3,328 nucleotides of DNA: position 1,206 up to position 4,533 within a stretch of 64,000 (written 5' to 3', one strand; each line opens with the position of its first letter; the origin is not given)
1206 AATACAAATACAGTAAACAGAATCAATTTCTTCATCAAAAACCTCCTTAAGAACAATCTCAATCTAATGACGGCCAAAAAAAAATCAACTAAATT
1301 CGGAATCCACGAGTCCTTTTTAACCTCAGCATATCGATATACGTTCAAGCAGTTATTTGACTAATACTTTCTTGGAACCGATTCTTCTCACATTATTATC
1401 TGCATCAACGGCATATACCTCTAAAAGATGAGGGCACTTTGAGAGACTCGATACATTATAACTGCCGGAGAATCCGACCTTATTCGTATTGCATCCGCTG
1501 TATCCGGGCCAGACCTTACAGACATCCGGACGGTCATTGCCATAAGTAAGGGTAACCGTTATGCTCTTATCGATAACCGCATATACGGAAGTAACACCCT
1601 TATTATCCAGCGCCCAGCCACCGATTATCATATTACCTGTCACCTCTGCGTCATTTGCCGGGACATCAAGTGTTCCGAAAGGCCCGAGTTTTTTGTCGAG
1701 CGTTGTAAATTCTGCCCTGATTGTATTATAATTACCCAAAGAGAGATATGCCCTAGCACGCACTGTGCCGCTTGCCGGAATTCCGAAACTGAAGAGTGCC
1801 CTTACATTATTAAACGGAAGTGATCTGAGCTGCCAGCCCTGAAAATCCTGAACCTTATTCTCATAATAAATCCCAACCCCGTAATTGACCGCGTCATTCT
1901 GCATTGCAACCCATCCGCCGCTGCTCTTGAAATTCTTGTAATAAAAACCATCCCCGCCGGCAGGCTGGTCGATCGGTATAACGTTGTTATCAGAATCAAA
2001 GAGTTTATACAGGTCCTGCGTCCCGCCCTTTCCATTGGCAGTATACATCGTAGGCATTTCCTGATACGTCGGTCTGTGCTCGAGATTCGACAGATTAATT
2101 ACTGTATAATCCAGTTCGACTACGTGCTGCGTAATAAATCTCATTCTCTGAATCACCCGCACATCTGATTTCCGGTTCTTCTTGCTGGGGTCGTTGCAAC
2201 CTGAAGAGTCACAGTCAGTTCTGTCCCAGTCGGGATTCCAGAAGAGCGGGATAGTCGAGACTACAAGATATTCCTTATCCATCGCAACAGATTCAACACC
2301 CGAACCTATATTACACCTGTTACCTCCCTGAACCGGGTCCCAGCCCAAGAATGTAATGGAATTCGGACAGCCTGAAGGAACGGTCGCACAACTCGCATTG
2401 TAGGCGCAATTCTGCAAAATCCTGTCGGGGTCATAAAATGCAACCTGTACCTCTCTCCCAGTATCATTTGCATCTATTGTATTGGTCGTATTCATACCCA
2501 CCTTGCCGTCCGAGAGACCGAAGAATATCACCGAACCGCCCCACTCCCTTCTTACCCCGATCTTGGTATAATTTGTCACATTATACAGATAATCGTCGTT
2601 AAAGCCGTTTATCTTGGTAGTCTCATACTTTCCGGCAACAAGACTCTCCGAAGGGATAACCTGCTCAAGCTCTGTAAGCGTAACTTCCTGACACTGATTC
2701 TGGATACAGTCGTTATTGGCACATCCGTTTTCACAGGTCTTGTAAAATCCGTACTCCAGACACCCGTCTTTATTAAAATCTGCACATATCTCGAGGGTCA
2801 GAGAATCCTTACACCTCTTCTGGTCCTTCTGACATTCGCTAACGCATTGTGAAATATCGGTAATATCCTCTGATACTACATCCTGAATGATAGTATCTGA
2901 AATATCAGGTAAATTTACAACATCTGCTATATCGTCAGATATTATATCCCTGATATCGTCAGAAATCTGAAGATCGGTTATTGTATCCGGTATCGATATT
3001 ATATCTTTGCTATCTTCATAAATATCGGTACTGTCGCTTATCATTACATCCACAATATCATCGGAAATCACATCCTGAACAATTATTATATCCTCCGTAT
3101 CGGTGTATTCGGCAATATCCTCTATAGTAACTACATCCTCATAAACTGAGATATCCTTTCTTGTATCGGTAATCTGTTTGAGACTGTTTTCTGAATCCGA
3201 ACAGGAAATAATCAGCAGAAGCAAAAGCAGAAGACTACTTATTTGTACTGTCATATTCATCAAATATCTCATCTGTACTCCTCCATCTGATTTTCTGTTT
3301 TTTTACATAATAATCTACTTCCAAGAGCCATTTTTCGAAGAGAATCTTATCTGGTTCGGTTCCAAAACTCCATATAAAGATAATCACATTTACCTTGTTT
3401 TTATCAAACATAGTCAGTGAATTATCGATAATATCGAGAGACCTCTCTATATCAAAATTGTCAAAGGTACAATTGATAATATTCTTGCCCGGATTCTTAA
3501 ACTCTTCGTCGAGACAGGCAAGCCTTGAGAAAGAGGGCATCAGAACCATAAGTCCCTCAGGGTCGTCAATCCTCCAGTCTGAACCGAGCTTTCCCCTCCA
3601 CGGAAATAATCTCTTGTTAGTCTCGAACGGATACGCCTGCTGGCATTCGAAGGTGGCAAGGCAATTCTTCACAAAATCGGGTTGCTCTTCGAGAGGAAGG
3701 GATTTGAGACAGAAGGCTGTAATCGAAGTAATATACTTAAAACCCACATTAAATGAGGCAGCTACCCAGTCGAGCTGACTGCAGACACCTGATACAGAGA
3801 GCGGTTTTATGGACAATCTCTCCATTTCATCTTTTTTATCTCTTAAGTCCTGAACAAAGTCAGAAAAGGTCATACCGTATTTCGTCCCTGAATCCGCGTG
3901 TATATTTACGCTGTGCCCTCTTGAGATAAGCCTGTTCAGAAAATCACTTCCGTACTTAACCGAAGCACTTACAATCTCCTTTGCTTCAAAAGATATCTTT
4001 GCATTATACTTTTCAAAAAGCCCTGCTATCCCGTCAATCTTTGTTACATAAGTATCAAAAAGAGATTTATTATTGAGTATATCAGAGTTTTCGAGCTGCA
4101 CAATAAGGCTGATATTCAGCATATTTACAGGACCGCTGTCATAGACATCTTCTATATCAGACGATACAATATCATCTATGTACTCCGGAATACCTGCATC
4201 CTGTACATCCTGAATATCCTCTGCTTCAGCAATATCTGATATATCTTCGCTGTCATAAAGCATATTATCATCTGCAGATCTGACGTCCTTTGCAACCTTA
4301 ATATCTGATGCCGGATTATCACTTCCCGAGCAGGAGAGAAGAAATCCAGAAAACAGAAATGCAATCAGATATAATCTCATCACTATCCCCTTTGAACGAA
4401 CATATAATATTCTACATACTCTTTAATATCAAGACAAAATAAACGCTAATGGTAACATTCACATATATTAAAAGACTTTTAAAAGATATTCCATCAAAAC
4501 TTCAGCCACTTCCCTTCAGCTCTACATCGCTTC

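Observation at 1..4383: Tandem cluster of lipoproteins sharing a Cys-rich module and an acidic Asp-Ile/Val-Ser repeat tether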

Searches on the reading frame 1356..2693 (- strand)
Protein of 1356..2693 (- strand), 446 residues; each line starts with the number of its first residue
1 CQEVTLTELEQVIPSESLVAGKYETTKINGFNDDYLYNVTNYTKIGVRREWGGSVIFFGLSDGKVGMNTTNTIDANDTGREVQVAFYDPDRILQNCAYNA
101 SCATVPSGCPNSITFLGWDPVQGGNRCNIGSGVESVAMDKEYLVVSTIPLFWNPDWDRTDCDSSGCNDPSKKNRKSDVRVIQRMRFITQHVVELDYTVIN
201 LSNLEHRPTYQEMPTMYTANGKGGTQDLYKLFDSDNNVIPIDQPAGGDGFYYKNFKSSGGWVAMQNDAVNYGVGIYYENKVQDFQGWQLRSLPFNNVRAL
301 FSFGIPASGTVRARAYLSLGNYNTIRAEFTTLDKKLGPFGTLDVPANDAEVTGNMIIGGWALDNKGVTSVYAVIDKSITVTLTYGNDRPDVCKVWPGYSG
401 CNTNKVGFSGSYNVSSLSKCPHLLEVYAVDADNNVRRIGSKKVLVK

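Call 33: predict_structure(alignment_id=A4)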
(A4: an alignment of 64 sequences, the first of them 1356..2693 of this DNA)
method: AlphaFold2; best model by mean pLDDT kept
length: 446 residues; sequences in the alignment: 64
mean_pLDDT: 94.5   pTM: 0.92
mean pLDDT of the five models: 94.5, 93.7, 91.7, 90.3, 87.0
residues with pLDDT >= 90: 390; 70-90: 50; 50-70: 6; < 50: 0
segments of 3 or more residues with pLDDT < 50: none
pLDDT, mean of each block of 10 residues (from residue 1): 89 80 93 96 96 96 94 75 91 95 95 87 90 95 96 94 93 95 96 97 95 94 93 98 92 98 98 98 96 91 95 98 98 96 97 98 97 97 98 96 97 97 98 97 97
secondary structure, 60 per line:
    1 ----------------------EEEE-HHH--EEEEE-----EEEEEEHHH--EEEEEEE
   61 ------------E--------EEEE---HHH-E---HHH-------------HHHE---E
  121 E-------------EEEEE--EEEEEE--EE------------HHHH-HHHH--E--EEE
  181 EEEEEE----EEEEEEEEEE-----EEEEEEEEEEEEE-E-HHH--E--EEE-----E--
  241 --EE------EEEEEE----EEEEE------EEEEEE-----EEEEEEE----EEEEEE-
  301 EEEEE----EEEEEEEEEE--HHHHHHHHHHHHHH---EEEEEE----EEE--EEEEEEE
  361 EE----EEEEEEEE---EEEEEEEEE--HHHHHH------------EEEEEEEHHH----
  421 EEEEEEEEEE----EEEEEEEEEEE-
elements in order: E23-26 E33-37 E43-48 E54-60 E82-85 E135-139 E142-147 H164-167 H169-172 E178-186 E191-200 E206-218 E230-232 E251-256 E261-265 E272-277 E283-289 E294-299 E301-305 E310-319 H322-335 E339-344 E349-351 E354-362 E367-374 E378-386 H389-394 E407-413 E421-430 E435-445

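Call 39: search_solved_structures(query=A4, max_evalue=10, show_alignments=3)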
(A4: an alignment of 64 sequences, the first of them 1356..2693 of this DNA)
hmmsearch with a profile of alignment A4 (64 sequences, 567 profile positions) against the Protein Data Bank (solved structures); distinct sequences matched with E-value up to 10: 5.
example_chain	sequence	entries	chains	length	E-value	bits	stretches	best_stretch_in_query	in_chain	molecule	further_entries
7plp_A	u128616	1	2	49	0.98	11.2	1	89-120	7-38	Teneurin-4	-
3jb9_h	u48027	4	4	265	1.2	10.9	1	45-185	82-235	Pre-mRNA-splicing factor cwf15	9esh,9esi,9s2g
6zj3_SK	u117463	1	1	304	6.4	8.6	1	38-120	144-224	Ribosomal protein eS8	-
29vf_O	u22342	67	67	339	8.5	8.2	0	62-141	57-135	TATA-box-binding protein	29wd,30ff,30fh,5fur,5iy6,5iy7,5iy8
7kbf_K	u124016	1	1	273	9.8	7.9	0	46-148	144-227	Protein B4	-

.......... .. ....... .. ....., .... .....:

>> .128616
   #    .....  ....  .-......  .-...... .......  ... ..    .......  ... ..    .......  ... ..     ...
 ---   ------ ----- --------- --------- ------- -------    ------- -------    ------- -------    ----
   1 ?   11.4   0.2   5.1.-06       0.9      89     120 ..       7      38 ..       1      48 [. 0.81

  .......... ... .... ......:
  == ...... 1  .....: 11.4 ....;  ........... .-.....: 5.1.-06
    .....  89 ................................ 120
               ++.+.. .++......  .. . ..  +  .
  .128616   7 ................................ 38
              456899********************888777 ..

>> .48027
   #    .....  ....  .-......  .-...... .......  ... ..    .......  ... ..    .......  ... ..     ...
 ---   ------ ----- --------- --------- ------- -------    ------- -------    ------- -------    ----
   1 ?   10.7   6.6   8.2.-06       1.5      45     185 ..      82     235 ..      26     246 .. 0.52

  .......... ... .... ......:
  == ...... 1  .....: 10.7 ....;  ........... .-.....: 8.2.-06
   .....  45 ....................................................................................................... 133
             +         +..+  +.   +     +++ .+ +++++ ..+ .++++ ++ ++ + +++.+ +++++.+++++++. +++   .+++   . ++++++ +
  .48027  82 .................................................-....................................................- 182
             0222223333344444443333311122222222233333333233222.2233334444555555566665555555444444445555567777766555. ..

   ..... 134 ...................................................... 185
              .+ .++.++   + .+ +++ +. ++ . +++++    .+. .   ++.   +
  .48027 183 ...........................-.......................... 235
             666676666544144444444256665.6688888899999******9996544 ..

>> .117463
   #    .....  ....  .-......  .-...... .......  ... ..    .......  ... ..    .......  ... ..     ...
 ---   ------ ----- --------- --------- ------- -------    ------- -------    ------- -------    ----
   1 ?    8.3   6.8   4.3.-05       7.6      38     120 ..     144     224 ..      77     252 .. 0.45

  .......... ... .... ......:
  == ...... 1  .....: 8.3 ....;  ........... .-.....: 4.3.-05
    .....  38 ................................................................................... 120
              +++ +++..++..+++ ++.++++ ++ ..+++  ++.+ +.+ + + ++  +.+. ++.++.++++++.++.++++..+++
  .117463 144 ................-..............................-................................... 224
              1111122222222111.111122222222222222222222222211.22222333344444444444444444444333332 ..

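Call 44: fold_search(model_id=the predicted structure, library=pdb)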
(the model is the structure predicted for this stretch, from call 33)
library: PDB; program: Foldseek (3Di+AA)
matches with E <= 10: 1662; with E <= 0.001: 79
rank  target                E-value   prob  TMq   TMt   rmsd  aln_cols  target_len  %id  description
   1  8jd7_A                3.8e-10  1.00  0.49  0.44  16.2       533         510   10  endo-1,3-fucanase GH174A (released 2024-05-15)
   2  5nok_A                5.2e-10  1.00  0.32  0.23  15.8       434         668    8  Polysaccharide Lyase BACCELL_00875 (released 2017-06-28)
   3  5no8_A                7.8e-09  1.00  0.32  0.23  15.7       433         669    9  Polysaccharide Lyase BACCELL_00875 (released 2017-06-28)
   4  9k1g_A                1.3e-08  1.00  0.44  0.43  16.5       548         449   10  COMPLEX STRUCTURE OF ENDO-1,3-FUCANASE (FUN174Sb) FROM GH174 FAMILY WITH FUCOTETRAOSE (released 2024-12-18)
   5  3k25_A                1.1e-07  1.00  0.35  0.51  13.6       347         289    9  Crystal Structure of Slr1438 protein from Synechocystis sp. PCC 6803, Northeast Structural Genomics Consortium Target  (released 2009-10-13)
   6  9e08_A                1.2e-07  1.00  0.25  0.22  22.3       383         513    8  Cryo-EM structure of MdoD from Escherichia coli (released 2025-08-27)
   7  6al2_A                2.0e-07  1.00  0.32  0.30  10.7       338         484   14  Crystal structure of E. coli YidC at 2.8 A resolution (released 2018-11-07)
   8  6al2_B                2.2e-07  1.00  0.31  0.30  10.5       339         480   13  Crystal structure of E. coli YidC at 2.8 A resolution (released 2018-11-07)
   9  4bze_B                2.9e-07  1.00  0.40  0.53   6.8       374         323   10  Crystal structure of galactose mutarotase GalM from Bacillus subtilis (released 2014-08-13)
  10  8iox_A                3.3e-07  1.00  0.24  0.21  22.7       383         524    6  Escherichia coli OpgD mutant-D388N (released 2024-03-13)
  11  3wvf_B                4.6e-07  1.00  0.34  0.34   7.7       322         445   12  Crystal structure of YidC from Escherichia coli (released 2014-12-17)
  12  8x18_B                8.3e-07  1.00  0.28  0.26  21.7       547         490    9  Xanthomonas campestris pv. campestris OpgD mutant-D379N with beta-1,2-glucan (released 2024-11-06)
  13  8h2i_cG               8.8e-07  1.00  0.37  0.54  10.3       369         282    8  Near-atomic structure of five-fold averaged PBCV-1 capsid (released 2022-11-16)
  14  3mwx_A                9.8e-07  1.00  0.38  0.51   9.4       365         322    9  Crystal structure of a putative galactose mutarotase (BSU18360) from BACILLUS SUBTILIS at 1.45 A resolution (released 2010-07-07)
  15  1ns8_A                1.2e-06  1.00  0.37  0.46   8.4       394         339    9  Crystal structure of galactose mutarotase from Lactococcus lactis mutant D243N complexed with galactose (released 2003-02-11)
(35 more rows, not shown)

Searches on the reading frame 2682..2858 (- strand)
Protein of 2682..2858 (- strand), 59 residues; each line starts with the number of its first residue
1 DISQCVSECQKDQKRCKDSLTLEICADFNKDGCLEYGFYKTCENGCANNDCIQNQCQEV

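Call 67: search_protein_families(library=pfam, proteins=[window:2682-2858:-], max_evalue=10)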
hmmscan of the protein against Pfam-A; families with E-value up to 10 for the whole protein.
seq(59 aa): 0 families

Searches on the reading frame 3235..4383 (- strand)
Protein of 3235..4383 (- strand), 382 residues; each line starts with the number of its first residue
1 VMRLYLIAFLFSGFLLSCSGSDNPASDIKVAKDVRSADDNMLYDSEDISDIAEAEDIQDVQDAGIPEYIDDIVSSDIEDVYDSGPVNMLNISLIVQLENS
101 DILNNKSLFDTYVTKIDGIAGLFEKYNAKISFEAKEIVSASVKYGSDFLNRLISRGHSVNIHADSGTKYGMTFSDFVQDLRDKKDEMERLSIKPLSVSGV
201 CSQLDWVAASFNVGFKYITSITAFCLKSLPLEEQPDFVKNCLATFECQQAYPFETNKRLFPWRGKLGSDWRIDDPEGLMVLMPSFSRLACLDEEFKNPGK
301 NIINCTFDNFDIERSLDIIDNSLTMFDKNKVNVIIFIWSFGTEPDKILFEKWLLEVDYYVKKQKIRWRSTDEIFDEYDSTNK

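Call 6: search_protein_families(library=pfam, proteins=[window:3235-4383:-], max_evalue=0.1)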
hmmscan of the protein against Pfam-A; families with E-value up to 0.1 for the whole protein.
window:3235-4383:- (382 aa): 0 families

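Call 8: search_protein_families(library=ncbifam, proteins=[window:3235-4383:-], max_evalue=0.5)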
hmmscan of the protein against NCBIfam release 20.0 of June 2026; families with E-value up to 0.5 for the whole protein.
window:3235-4383:- (382 aa): 0 families

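Call 12: search_solved_structures(query=window:3235-4383:-, max_evalue=1)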
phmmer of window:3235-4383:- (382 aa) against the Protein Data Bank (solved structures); distinct sequences matched with E-value up to 1: 0.

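Call 13: find_homologous_proteins(query=window:3235-4383:-)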
Query window:3235-4383:- (382 aa): 4 proteins with E <= 0.001 among 2578 candidates.
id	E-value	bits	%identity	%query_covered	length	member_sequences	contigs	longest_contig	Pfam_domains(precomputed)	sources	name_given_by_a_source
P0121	1.8e-215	733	86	100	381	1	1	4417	-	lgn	-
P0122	1.3e-172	592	71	98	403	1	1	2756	-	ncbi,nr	ncbi:MAG: hypothetical protein N3B13_06475 [Deltaproteobacteria bacterium]|nr:hypothetical protein [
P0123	3.5e-148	512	63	97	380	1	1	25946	-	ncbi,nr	ncbi:MAG: hypothetical protein N2746_11985 [Deltaproteobacteria bacterium]|nr:hypothetical protein [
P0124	1.6e-120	421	54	98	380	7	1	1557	-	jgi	jgi:hypothetical protein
